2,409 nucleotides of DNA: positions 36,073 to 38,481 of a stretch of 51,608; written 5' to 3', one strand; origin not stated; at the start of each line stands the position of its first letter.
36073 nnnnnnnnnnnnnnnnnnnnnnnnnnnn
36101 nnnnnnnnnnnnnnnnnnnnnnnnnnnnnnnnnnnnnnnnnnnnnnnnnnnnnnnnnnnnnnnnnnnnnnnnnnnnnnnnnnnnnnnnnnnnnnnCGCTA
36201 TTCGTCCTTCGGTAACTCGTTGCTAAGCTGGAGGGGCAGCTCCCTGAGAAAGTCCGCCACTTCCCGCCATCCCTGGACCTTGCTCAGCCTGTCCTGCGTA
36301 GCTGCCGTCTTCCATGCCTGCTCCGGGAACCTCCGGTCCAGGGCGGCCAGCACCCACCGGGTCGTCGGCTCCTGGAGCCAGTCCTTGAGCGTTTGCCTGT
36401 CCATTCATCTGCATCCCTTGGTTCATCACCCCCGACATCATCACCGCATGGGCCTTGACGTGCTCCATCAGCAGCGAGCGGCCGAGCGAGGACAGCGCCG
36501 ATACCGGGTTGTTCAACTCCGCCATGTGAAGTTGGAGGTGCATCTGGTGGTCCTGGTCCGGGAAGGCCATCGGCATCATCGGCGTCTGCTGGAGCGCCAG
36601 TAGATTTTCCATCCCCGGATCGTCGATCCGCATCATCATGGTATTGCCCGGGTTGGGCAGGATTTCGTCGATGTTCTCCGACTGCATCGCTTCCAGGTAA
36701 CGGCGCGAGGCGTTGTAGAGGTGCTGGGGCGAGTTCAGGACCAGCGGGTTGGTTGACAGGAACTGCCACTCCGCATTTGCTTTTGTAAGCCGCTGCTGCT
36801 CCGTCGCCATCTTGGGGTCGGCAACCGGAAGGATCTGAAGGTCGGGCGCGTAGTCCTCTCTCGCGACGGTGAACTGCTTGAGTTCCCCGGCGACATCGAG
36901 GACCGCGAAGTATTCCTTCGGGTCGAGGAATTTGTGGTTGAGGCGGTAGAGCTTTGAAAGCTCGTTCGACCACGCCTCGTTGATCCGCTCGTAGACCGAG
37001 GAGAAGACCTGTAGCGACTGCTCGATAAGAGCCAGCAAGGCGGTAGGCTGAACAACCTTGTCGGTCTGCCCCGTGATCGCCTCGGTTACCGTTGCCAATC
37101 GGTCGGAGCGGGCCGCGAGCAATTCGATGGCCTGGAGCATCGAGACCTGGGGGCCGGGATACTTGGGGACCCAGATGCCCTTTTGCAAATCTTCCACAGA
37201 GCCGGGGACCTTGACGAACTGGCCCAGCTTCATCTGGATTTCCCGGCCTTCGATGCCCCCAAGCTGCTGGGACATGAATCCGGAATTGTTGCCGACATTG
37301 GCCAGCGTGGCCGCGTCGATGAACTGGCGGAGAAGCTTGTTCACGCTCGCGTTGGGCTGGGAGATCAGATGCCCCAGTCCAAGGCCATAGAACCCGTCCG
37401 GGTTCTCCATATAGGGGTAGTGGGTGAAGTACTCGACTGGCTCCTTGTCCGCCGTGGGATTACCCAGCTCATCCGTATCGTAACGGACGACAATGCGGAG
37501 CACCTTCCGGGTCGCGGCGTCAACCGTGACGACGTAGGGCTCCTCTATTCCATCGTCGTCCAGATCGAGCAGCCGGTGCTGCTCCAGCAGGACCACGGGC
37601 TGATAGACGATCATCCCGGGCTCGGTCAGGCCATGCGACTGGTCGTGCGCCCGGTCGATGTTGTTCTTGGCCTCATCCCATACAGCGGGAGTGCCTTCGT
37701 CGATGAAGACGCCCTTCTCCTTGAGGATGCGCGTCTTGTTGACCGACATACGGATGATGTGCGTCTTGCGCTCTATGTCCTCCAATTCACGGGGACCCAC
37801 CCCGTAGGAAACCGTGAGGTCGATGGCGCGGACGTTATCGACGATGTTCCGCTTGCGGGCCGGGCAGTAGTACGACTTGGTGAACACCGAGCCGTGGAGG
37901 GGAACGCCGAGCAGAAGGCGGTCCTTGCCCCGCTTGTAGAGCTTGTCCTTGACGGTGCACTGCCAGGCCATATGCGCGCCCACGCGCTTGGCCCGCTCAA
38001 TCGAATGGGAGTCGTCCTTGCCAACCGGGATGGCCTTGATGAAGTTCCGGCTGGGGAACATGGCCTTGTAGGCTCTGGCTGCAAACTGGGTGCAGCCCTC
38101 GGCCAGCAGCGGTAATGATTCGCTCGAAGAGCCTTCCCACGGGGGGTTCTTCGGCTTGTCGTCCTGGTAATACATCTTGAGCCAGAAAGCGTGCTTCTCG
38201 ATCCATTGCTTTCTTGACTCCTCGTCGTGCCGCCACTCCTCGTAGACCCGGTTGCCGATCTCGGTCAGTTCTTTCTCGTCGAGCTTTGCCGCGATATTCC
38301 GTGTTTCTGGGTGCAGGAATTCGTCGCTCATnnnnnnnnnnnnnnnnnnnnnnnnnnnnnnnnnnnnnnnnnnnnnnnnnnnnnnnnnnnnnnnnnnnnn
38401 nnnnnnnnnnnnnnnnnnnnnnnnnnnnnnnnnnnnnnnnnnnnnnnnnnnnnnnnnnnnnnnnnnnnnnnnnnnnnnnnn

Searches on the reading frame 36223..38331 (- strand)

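Call 26: search_protein_families(library=phrogs, proteins=[window:36223-38331:-], max_evalue=0.001)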
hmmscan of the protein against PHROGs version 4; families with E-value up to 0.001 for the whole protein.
window:36223-38331:- (702 aa): 2 families
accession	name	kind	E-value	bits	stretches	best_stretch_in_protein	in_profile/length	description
phrog_1216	-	head and packaging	1.4e-18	67.8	1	244-605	297-640/714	portal protein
phrog_332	-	connector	0.00058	19.3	0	303-452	263-412/560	head-tail adaptor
